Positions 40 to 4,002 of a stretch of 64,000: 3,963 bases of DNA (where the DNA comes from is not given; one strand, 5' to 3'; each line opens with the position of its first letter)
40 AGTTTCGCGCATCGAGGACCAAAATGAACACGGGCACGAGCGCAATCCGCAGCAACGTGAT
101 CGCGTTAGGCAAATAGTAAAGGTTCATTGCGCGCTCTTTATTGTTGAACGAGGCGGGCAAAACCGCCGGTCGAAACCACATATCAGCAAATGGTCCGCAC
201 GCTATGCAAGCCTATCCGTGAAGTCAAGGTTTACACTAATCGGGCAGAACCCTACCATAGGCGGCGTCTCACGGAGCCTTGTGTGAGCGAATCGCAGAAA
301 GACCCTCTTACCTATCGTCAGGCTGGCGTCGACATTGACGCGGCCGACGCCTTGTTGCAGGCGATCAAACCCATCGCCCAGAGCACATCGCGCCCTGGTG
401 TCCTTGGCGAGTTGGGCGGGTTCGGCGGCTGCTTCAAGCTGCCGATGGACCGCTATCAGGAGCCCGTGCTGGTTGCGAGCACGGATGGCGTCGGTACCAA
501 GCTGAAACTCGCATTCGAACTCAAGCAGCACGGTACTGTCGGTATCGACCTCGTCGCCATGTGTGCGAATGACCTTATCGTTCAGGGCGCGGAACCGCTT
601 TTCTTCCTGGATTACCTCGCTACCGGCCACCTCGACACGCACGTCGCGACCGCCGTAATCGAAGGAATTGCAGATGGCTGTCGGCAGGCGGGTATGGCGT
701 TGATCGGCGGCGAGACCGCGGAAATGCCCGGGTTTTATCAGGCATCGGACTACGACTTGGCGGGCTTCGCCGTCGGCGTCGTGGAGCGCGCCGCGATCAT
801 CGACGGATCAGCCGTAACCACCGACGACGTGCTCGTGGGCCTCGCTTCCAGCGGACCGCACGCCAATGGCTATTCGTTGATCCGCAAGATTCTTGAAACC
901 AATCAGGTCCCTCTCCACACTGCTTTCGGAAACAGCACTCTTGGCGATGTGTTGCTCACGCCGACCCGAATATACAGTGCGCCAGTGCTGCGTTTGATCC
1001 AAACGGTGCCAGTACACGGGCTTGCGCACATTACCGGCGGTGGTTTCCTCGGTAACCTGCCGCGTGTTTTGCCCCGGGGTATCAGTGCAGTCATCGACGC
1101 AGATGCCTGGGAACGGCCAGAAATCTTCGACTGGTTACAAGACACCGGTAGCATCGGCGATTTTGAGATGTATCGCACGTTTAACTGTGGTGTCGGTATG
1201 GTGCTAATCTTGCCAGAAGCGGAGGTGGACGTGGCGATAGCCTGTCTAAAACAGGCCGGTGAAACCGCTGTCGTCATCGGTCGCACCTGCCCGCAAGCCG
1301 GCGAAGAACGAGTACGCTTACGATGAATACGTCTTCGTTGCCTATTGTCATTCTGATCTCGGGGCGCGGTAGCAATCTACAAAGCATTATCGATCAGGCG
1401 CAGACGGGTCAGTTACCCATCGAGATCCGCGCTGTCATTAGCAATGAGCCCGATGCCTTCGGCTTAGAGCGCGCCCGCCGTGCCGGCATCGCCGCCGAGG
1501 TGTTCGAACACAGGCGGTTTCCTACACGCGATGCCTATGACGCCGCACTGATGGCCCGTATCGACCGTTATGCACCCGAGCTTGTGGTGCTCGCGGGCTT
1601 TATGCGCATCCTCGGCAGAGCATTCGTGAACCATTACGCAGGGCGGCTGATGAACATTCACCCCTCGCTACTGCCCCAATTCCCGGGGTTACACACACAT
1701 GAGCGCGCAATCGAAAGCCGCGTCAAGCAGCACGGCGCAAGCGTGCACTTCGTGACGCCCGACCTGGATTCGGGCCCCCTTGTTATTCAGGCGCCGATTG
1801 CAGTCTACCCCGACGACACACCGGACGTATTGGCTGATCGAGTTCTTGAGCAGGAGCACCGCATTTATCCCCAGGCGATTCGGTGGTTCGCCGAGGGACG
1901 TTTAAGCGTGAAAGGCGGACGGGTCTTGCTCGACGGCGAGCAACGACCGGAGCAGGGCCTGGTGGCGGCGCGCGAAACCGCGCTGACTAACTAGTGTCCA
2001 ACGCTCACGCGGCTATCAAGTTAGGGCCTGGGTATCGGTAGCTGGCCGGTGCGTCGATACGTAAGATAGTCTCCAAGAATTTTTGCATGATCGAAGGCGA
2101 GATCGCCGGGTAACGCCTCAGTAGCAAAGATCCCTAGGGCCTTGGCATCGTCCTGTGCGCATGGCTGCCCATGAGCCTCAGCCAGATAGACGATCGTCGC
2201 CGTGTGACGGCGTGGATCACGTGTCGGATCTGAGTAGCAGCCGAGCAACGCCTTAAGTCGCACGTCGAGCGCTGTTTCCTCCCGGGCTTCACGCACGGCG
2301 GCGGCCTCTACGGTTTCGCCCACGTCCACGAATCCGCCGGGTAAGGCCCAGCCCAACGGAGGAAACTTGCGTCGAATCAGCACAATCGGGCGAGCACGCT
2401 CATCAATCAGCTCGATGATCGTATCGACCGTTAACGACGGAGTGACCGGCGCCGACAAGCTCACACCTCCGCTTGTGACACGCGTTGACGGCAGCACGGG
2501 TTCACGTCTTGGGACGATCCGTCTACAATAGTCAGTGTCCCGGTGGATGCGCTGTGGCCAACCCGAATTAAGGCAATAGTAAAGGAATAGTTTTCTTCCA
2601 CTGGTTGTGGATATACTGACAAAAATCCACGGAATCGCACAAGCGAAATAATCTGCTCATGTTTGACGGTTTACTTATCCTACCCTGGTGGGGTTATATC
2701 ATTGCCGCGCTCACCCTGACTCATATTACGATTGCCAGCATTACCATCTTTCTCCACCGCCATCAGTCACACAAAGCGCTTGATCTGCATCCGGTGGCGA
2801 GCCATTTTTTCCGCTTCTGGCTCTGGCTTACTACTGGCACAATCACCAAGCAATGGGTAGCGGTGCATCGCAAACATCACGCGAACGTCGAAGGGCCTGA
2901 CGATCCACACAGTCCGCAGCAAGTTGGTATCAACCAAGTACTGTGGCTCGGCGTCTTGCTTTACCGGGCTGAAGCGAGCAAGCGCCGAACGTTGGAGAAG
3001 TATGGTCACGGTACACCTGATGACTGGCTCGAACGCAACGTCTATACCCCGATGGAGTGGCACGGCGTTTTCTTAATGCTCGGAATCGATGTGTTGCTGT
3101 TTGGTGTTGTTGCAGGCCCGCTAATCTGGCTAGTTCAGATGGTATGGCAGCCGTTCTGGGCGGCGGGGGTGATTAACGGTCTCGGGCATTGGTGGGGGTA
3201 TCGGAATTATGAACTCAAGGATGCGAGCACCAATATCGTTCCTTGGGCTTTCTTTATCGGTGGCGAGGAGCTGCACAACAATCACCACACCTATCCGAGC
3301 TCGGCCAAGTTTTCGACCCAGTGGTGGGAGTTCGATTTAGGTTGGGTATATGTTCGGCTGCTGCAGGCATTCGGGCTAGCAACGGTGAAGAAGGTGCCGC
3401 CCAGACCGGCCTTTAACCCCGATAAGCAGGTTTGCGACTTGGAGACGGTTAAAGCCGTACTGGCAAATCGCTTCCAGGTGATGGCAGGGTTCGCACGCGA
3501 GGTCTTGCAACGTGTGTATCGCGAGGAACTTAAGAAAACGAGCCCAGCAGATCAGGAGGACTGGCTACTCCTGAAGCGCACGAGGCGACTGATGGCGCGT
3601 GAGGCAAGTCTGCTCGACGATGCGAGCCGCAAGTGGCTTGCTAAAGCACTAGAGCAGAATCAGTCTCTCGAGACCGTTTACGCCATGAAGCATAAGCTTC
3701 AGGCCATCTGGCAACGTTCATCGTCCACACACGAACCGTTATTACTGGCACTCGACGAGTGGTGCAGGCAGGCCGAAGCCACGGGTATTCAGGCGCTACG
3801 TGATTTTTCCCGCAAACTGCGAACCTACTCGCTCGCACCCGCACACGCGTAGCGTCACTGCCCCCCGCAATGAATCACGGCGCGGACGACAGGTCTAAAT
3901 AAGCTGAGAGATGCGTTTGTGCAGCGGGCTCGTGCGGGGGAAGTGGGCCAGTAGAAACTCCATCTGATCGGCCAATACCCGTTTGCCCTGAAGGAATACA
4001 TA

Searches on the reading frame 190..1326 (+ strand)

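Call 100: search_protein_families(library=pfam, proteins=[window:190-1326:+], max_evalue=1e-8)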
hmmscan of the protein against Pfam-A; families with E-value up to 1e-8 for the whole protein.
window:190-1326:+ (378 aa): 2 families
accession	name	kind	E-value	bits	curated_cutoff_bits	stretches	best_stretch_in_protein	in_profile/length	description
PF02769.27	AIRS_C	-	8.5e-38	130.4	23.1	1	212-371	3-150/156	AIR synthase related protein, C-terminal domain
PF00586.29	AIRS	-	5.3e-25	88.5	24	1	93-198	14-112/112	AIR synthase related protein, N-terminal domain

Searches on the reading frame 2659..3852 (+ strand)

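Call 100: search_protein_families(library=pfam, proteins=[window:2659-3852:+], max_evalue=1e-8)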
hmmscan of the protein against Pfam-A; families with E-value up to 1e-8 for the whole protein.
window:2659-3852:+ (397 aa): 2 families
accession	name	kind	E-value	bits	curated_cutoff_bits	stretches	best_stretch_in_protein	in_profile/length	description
PF00487.30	FA_desaturase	-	7.7e-15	55.8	29.7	1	9-232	2-238/253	Fatty acid desaturase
PF01610.23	DDE_Tnp_ISL3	-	2.7e-13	50.7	23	1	269-390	81-196/240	Transposase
